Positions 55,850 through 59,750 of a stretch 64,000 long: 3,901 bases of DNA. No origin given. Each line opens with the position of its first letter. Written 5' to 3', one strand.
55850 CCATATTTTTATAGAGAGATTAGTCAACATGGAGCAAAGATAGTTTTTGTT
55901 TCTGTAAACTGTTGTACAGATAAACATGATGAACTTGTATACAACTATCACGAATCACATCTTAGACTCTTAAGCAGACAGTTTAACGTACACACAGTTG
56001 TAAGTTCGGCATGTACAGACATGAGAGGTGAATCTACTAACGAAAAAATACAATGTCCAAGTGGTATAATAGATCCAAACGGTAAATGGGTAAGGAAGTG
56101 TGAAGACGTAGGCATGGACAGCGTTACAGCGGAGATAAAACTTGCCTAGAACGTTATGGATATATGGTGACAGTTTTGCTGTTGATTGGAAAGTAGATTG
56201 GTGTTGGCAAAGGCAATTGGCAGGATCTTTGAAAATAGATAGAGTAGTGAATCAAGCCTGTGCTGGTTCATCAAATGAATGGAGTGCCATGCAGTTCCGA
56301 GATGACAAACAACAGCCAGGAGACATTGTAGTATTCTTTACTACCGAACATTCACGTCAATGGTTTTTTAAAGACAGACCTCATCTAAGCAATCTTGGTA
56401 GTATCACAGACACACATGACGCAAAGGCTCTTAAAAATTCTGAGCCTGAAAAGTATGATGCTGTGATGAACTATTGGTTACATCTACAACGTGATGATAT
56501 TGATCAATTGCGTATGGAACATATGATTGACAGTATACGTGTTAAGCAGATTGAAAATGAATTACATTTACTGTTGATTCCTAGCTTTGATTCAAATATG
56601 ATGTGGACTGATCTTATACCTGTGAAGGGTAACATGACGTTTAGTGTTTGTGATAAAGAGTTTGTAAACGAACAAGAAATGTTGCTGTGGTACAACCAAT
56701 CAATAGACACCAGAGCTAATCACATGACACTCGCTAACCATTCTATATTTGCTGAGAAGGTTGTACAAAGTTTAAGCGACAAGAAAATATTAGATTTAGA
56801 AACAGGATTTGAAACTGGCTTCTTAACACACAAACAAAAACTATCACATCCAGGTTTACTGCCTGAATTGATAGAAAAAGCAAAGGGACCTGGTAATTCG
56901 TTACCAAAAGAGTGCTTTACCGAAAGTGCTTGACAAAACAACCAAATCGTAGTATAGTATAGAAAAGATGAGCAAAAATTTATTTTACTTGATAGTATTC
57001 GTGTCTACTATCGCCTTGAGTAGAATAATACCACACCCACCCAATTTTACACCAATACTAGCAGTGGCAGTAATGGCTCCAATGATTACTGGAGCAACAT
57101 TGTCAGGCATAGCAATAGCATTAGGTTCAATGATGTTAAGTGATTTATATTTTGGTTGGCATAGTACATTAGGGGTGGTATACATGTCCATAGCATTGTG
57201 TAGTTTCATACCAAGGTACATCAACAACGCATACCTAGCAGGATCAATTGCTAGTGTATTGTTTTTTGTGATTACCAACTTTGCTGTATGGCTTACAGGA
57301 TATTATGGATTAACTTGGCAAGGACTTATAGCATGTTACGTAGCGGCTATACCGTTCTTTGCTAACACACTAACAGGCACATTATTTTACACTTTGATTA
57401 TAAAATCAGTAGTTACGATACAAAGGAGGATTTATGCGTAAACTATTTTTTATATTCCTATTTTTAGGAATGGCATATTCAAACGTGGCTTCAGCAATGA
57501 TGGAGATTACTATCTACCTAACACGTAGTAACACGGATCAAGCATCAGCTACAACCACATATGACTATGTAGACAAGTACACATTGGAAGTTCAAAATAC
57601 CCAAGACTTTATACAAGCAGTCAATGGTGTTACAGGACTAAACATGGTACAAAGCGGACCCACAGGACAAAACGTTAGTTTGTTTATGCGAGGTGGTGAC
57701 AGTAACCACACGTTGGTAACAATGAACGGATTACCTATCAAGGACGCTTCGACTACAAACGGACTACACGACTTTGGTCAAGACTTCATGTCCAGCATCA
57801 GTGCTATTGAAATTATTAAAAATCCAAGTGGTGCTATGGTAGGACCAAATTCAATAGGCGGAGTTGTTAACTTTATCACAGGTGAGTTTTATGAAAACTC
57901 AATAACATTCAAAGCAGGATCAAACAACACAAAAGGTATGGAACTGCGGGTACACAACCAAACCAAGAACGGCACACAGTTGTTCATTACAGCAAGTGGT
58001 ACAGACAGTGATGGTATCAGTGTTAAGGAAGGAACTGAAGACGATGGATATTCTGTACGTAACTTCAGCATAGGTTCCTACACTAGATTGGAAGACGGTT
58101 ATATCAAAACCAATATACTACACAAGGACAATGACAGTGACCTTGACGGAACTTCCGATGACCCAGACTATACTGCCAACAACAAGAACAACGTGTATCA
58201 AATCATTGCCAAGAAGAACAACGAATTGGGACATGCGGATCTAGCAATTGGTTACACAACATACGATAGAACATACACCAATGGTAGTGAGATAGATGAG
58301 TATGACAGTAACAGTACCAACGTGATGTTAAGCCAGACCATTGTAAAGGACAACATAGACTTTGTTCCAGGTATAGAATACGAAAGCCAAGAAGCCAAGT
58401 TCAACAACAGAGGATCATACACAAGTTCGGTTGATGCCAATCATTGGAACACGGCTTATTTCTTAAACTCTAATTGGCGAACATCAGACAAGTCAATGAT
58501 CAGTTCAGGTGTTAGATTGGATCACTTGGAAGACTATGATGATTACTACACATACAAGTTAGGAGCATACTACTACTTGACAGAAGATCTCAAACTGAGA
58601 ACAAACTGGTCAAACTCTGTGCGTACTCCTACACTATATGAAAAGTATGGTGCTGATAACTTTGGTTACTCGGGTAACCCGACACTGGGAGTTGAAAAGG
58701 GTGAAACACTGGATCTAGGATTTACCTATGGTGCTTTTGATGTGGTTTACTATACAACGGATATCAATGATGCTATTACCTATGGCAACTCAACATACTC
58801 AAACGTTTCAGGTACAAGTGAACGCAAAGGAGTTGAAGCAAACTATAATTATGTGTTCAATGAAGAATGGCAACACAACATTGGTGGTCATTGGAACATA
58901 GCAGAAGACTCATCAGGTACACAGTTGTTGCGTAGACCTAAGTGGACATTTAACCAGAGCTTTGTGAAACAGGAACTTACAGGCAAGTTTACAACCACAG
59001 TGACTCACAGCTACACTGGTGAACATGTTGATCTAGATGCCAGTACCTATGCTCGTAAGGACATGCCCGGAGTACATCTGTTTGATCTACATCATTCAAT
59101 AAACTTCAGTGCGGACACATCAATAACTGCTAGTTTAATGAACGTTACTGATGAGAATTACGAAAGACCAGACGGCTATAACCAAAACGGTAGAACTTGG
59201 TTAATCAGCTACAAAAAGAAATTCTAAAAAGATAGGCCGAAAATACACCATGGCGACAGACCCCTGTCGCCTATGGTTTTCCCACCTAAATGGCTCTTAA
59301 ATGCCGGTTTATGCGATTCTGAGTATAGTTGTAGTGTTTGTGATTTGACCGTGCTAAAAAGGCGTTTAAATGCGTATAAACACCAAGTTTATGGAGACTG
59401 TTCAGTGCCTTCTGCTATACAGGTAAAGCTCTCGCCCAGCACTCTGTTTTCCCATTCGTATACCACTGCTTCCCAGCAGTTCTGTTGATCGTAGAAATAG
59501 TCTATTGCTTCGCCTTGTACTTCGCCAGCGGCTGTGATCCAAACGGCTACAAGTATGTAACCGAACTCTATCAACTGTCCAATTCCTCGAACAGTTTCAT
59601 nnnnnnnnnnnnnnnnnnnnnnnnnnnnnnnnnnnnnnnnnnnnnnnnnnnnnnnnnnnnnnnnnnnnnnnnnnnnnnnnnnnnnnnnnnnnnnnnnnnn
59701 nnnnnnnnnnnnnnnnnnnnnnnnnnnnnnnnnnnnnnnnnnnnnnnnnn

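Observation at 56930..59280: Self-contained two-membrane vitamin-uptake cassette (ECF-S-like protein plus BtuB-like receptor) without room for a riboswitch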

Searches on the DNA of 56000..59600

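Call 12: search_rna_families(source=window, start=56000, end=59600, threshold=evalue, max_evalue=10)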
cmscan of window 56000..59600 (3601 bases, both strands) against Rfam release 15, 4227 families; matches with E-value up to 10: 3.
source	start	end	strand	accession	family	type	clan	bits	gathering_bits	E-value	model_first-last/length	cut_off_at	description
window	58399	58491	-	RF00473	snosnR54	Gene; snRNA; snoRNA; CD-box;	CL00065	22.8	50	5.9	1-87/87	no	Small nucleolar RNA snR54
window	56018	56137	+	RF01932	bxd_4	Gene; lncRNA;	-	17.7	40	6.3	1-106/106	no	Bithoraxoid conserved region 4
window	59178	59280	+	RF01408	sraL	Gene; sRNA;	-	14.2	39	6.2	1-142/142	no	sraL Hfq binding RNA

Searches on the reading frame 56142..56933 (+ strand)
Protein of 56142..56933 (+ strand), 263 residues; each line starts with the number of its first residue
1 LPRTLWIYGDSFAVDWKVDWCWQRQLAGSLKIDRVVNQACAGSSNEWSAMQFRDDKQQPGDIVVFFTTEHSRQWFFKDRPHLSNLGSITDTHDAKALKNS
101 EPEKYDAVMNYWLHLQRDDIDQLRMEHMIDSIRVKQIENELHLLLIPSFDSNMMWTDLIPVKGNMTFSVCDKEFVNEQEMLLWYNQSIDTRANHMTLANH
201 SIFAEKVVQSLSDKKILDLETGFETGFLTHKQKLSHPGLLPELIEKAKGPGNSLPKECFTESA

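Call 3: search_protein_families(library=pfam, proteins=[window:56142-56933:+], max_evalue=0.01)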
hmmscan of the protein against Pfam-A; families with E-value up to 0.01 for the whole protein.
window:56142-56933:+ (263 aa): 1 family
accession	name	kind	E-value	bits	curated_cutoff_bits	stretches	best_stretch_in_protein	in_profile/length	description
PF03919.21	mRNA_cap_C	-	0.0023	19.1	26.5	0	33-64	67-97/115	mRNA capping enzyme, C-terminal domain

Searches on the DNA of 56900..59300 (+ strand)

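Call 6: search_dna_similar(query=window:56900-59300:+, collection=phages, mode=distant, max_rows=20)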
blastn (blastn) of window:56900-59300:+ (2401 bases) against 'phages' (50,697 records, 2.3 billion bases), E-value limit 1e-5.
No match.

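Call 36: search_rna_families(sources=[L022, L023, L024, L025, L026, L027, L028, L029, L032, L034, L035, L037, L040, L041, L042, L045, L046], threshold=gathering)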
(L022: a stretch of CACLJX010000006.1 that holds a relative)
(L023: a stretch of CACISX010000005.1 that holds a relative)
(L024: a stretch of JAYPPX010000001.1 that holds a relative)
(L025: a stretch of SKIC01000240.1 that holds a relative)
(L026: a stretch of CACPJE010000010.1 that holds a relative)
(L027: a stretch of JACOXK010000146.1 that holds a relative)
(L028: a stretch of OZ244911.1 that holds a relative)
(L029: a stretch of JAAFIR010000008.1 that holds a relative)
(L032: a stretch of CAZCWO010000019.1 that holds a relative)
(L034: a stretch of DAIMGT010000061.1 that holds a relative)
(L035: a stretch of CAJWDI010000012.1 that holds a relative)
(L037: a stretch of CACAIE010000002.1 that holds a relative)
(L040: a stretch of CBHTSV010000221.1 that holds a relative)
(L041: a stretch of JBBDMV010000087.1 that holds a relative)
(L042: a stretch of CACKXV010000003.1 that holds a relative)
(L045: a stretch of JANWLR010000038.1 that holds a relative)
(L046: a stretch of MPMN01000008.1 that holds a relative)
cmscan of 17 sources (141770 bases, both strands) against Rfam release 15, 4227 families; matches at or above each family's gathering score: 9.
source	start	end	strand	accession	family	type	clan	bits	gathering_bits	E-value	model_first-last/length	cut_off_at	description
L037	7206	7407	-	RF00174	Cobalamin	Cis-reg; riboswitch;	CL00101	125.3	31.5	1.1e-30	1-189/189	no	Cobalamin riboswitch aptamer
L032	7207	7408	-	RF00174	Cobalamin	Cis-reg; riboswitch;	CL00101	120.9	31.5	1.9e-29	1-189/189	no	Cobalamin riboswitch aptamer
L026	1449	1630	+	RF00174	Cobalamin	Cis-reg; riboswitch;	CL00101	114.4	31.5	1.4e-27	1-189/189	no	Cobalamin riboswitch aptamer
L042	1497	1675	+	RF00174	Cobalamin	Cis-reg; riboswitch;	CL00101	109.2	31.5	4.3e-26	1-189/189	no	Cobalamin riboswitch aptamer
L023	1863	1950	+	RF01689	AdoCbl-II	Cis-reg; riboswitch;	CL00101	77.1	36.5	3.6e-17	1-81/81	no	AdoCbl-II (Cobalamin/B12) riboswitch aptamer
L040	3783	3933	-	RF00174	Cobalamin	Cis-reg; riboswitch;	CL00101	76.9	31.5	7.6e-17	1-189/189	no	Cobalamin riboswitch aptamer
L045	3784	3946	-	RF00174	Cobalamin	Cis-reg; riboswitch;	CL00101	68.4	31.5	2.1e-14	1-189/189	no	Cobalamin riboswitch aptamer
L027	6185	6255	-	RF00005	tRNA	Gene; tRNA;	CL00001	60.1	29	3.7e-10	1-71/71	no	tRNA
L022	3886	3978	+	RF01689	AdoCbl-II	Cis-reg; riboswitch;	CL00101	45.2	36.5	2.6e-07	1-81/81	no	AdoCbl-II (Cobalamin/B12) riboswitch aptamer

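Call 37: search_rna_families(sources=[L047, L049, L050, L051, L055, L056, L057, L059, L061, L062, L064, L065, L066, L067, L068, L069, L070], threshold=gathering)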
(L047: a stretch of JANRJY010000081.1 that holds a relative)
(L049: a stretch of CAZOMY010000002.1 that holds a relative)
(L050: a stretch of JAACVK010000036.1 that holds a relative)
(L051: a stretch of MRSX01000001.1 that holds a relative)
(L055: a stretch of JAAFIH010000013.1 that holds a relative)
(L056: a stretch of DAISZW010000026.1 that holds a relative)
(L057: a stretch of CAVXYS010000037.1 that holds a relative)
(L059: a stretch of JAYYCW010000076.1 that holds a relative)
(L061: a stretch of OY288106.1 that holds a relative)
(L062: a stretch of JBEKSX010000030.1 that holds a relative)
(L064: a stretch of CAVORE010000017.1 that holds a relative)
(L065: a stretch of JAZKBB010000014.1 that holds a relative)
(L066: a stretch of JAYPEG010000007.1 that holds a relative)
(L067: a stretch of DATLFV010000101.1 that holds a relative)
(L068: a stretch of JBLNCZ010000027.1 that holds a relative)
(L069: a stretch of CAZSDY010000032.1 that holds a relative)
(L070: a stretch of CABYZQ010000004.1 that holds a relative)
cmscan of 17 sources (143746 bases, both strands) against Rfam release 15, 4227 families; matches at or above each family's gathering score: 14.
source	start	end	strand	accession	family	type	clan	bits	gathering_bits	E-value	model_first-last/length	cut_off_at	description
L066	1590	1807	+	RF00174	Cobalamin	Cis-reg; riboswitch;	CL00101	109.8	31.5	2.9e-26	1-189/189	no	Cobalamin riboswitch aptamer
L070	1434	1612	+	RF00174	Cobalamin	Cis-reg; riboswitch;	CL00101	108.9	31.5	5.2e-26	1-189/189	no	Cobalamin riboswitch aptamer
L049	629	847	+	RF00174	Cobalamin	Cis-reg; riboswitch;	CL00101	101.5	31.5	7e-24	1-189/189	no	Cobalamin riboswitch aptamer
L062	1615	1848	+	RF00174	Cobalamin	Cis-reg; riboswitch;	CL00101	98.8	31.5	4.1e-23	1-189/189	no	Cobalamin riboswitch aptamer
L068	3726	3876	-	RF00174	Cobalamin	Cis-reg; riboswitch;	CL00101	73.7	31.5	6.2e-16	1-189/189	no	Cobalamin riboswitch aptamer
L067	3716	3867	-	RF00174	Cobalamin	Cis-reg; riboswitch;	CL00101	73.3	31.5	8e-16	1-189/189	no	Cobalamin riboswitch aptamer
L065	3797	3946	-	RF00174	Cobalamin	Cis-reg; riboswitch;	CL00101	72.3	31.5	1.6e-15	1-189/189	no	Cobalamin riboswitch aptamer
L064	1508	1743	+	RF00174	Cobalamin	Cis-reg; riboswitch;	CL00101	70.2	31.5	6.3e-15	1-189/189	no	Cobalamin riboswitch aptamer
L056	1582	1744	+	RF00174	Cobalamin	Cis-reg; riboswitch;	CL00101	69.7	31.5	8.6e-15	1-189/189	no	Cobalamin riboswitch aptamer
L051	3795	3867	-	RF00005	tRNA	Gene; tRNA;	CL00001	63.4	29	4.6e-11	1-71/71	no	tRNA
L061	3814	3886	-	RF00005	tRNA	Gene; tRNA;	CL00001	63.4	29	4.6e-11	1-71/71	no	tRNA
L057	3778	3915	-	RF00174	Cobalamin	Cis-reg; riboswitch;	CL00101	56.2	31.5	6.5e-11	1-189/189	no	Cobalamin riboswitch aptamer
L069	1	127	+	RF00174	Cobalamin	Cis-reg; riboswitch;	CL00101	53.3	31.5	4.3e-10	73-189/189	5'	Cobalamin riboswitch aptamer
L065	4598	4631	+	RF03128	L31-Coriobacteria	Cis-reg; leader;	CL00118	33.4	33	0.44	1-33/33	no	L31-Coriobacteria ribosomal protein leader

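Call 42: search_rna_families(sources=[L031, L071, L081, L084, L095, L099, L101, L002, L003, L004, L005, L006, L001, L009], threshold=gathering)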
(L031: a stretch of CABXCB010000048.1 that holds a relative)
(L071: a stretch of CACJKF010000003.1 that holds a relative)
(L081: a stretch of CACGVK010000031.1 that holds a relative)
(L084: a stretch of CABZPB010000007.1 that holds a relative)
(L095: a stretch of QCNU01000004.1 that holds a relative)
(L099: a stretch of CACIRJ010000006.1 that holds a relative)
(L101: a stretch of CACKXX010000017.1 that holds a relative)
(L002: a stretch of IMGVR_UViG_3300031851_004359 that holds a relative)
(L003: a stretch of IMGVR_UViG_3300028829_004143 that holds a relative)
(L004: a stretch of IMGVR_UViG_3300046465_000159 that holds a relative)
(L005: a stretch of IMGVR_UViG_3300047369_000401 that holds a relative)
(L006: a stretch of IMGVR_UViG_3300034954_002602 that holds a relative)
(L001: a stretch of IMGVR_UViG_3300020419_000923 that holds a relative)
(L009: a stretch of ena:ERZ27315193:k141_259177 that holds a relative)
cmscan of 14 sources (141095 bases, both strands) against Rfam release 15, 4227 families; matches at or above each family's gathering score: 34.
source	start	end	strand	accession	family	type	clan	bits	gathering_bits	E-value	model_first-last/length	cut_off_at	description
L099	5347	8099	-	RF02541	LSU_rRNA_bacteria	Gene; rRNA;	CL00112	2698.2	50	0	1-2925/2925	no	Bacterial large subunit ribosomal RNA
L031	1853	1934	+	RF01689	AdoCbl-II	Cis-reg; riboswitch;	CL00101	100.5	36.5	2e-24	1-81/81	no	AdoCbl-II (Cobalamin/B12) riboswitch aptamer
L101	414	495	+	RF01689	AdoCbl-II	Cis-reg; riboswitch;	CL00101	95.9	36.5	5.3e-23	1-81/81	no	AdoCbl-II (Cobalamin/B12) riboswitch aptamer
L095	1980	2060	+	RF01689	AdoCbl-II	Cis-reg; riboswitch;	CL00101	94.6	36.5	1.3e-22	1-81/81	no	AdoCbl-II (Cobalamin/B12) riboswitch aptamer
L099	1903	1983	+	RF01689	AdoCbl-II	Cis-reg; riboswitch;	CL00101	93.9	36.5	2.2e-22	1-81/81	no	AdoCbl-II (Cobalamin/B12) riboswitch aptamer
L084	1609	1687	+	RF01689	AdoCbl-II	Cis-reg; riboswitch;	CL00101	87.5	36.5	2.1e-20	1-81/81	no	AdoCbl-II (Cobalamin/B12) riboswitch aptamer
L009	100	178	+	RF01689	AdoCbl-II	Cis-reg; riboswitch;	CL00101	84.1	36.5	2.4e-19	1-81/81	no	AdoCbl-II (Cobalamin/B12) riboswitch aptamer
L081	1864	1952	+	RF01689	AdoCbl-II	Cis-reg; riboswitch;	CL00101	83.8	36.5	3e-19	1-81/81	no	AdoCbl-II (Cobalamin/B12) riboswitch aptamer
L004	9776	9848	+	RF00005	tRNA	Gene; tRNA;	CL00001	75.2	29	2.6e-14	1-71/71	no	tRNA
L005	1649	1721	+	RF00005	tRNA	Gene; tRNA;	CL00001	75.2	29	2.6e-14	1-71/71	no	tRNA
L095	4540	4612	+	RF00005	tRNA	Gene; tRNA;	CL00001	74.6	29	3.6e-14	1-71/71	no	tRNA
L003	975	1047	+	RF00005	tRNA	Gene; tRNA;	CL00001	73.1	29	9.4e-14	1-71/71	no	tRNA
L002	4850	4922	+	RF00005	tRNA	Gene; tRNA;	CL00001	70.4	29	5.4e-13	1-71/71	no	tRNA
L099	8334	8407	-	RF00005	tRNA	Gene; tRNA;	CL00001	68.4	29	1.9e-12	1-71/71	no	tRNA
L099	8250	8322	-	RF00005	tRNA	Gene; tRNA;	CL00001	65.9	29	9.4e-12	1-71/71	no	tRNA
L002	4415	4486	+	RF00005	tRNA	Gene; tRNA;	CL00001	65.1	29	1.6e-11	1-71/71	no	tRNA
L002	7575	7645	+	RF00005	tRNA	Gene; tRNA;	CL00001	62.6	29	7.3e-11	1-71/71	no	tRNA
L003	4230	4300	+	RF00005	tRNA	Gene; tRNA;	CL00001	62.6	29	7.3e-11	1-71/71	no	tRNA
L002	4498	4568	+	RF00005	tRNA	Gene; tRNA;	CL00001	61.2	29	1.8e-10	1-71/71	no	tRNA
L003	4155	4225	+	RF00005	tRNA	Gene; tRNA;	CL00001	60.9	29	2.2e-10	1-71/71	no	tRNA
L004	13847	13917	+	RF00005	tRNA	Gene; tRNA;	CL00001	60.2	29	3.5e-10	1-71/71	no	tRNA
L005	5720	5790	+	RF00005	tRNA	Gene; tRNA;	CL00001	60.2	29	3.5e-10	1-71/71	no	tRNA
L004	9424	9494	+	RF00005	tRNA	Gene; tRNA;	CL00001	59.6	29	5.1e-10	1-71/71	no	tRNA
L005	1297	1367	+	RF00005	tRNA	Gene; tRNA;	CL00001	59.6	29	5.1e-10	1-71/71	no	tRNA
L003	642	712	+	RF00005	tRNA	Gene; tRNA;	CL00001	59.3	29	5.9e-10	1-71/71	no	tRNA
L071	4617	4703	-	RF00005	tRNA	Gene; tRNA;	CL00001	58.6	29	9.3e-10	1-71/71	no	tRNA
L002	7500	7570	+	RF00005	tRNA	Gene; tRNA;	CL00001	58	29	1.4e-09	1-71/71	no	tRNA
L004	13772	13842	+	RF00005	tRNA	Gene; tRNA;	CL00001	58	29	1.4e-09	1-71/71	no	tRNA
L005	5645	5715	+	RF00005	tRNA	Gene; tRNA;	CL00001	58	29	1.4e-09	1-71/71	no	tRNA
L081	4509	4595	+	RF00005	tRNA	Gene; tRNA;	CL00001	56.2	29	4.3e-09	1-71/71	no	tRNA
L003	551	637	+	RF00005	tRNA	Gene; tRNA;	CL00001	56.1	29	4.6e-09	1-71/71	no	tRNA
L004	9330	9416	+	RF00005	tRNA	Gene; tRNA;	CL00001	56.1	29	4.6e-09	1-71/71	no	tRNA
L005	1203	1289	+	RF00005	tRNA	Gene; tRNA;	CL00001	56.1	29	4.6e-09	1-71/71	no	tRNA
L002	4315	4401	+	RF00005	tRNA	Gene; tRNA;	CL00001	53.6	29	2.2e-08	1-71/71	no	tRNA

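Call 44: search_rna_families(sources=[L007, L010, L011, L012, L013, L019, L014, L015, L017], threshold=gathering)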
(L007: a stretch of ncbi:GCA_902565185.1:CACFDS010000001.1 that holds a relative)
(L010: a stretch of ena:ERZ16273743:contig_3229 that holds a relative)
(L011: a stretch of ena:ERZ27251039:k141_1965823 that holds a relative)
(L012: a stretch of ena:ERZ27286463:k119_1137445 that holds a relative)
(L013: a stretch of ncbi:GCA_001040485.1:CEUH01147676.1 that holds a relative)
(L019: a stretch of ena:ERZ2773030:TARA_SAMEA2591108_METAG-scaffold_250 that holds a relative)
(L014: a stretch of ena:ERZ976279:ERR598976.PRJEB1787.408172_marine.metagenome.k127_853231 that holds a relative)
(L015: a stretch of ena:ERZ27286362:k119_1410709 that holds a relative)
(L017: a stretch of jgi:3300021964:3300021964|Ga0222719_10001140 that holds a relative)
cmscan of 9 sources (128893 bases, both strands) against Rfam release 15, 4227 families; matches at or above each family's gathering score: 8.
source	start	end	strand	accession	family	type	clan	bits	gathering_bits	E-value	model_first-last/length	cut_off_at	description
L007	7300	7378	+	RF01689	AdoCbl-II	Cis-reg; riboswitch;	CL00101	84.1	36.5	2.2e-19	1-81/81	no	AdoCbl-II (Cobalamin/B12) riboswitch aptamer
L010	15677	15750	-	RF00005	tRNA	Gene; tRNA;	CL00001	67.3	29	3.6e-12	1-71/71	no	tRNA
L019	17842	17916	-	RF00005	tRNA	Gene; tRNA;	CL00001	65.5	29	1.1e-11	1-71/71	no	tRNA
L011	10605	10678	-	RF00005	tRNA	Gene; tRNA;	CL00001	65.2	29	1.4e-11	1-71/71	no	tRNA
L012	5595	5668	-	RF00005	tRNA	Gene; tRNA;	CL00001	65.2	29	1.4e-11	1-71/71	no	tRNA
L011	14748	14829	-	RF00005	tRNA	Gene; tRNA;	CL00001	53.9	29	1.7e-08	1-71/71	no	tRNA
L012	11000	11081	-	RF00005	tRNA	Gene; tRNA;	CL00001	53.9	29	1.7e-08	1-71/71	no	tRNA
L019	12683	12734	-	RF01739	Glutamine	Cis-reg; riboswitch;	-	49.9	35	1.2e-07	1-53/53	no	Glutamine riboswitch aptamer (glnA leader)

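Call 57: search_rna_families(sources=[L102, L105, L107, L108, window], threshold=gathering, show_alignments=2)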
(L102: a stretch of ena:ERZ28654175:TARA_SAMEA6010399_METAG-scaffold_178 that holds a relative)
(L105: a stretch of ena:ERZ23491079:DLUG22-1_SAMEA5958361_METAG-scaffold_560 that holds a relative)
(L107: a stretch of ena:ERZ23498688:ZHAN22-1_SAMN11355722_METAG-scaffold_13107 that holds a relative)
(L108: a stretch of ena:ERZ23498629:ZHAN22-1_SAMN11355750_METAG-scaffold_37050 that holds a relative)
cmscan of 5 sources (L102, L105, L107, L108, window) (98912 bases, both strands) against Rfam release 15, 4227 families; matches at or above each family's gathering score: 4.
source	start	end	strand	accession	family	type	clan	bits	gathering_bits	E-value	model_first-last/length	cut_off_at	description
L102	4348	4426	+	RF01689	AdoCbl-II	Cis-reg; riboswitch;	CL00101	85.1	36.5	8.2e-20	1-81/81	no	AdoCbl-II (Cobalamin/B12) riboswitch aptamer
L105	4346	4424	+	RF01689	AdoCbl-II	Cis-reg; riboswitch;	CL00101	84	36.5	1.8e-19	1-81/81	no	AdoCbl-II (Cobalamin/B12) riboswitch aptamer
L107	3316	3402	+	RF01689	AdoCbl-II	Cis-reg; riboswitch;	CL00101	79.2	36.5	5.4e-18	1-81/81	no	AdoCbl-II (Cobalamin/B12) riboswitch aptamer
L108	468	554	+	RF01689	AdoCbl-II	Cis-reg; riboswitch;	CL00101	79.2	36.5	5.4e-18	1-81/81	no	AdoCbl-II (Cobalamin/B12) riboswitch aptamer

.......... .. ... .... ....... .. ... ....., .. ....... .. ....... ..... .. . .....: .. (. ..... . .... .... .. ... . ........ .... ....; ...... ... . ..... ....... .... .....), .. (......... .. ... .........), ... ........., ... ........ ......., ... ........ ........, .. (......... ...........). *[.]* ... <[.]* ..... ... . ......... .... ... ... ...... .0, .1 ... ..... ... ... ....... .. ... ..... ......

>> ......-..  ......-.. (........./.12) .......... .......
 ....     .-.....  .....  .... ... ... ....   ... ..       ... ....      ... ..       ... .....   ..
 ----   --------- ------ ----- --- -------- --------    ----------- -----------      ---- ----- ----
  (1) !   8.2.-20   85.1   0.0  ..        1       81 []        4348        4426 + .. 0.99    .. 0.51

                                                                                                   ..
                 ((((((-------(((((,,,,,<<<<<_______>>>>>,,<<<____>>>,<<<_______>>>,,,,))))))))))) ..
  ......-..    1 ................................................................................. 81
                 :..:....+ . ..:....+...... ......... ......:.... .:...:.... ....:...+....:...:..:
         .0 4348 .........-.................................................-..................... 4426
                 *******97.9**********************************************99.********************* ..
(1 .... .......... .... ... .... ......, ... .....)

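Call 74: search_rna_families(sources=[L113, L115, L114], threshold=gathering)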
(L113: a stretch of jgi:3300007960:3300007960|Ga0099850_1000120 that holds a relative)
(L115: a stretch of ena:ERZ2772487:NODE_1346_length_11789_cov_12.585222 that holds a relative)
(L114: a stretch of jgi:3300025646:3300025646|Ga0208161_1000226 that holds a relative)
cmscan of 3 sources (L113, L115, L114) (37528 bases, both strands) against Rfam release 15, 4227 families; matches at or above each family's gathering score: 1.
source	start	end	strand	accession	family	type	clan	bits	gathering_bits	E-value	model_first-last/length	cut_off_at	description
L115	5934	6014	+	RF01689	AdoCbl-II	Cis-reg; riboswitch;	CL00101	78.8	36.5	2.8e-18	1-81/81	no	AdoCbl-II (Cobalamin/B12) riboswitch aptamer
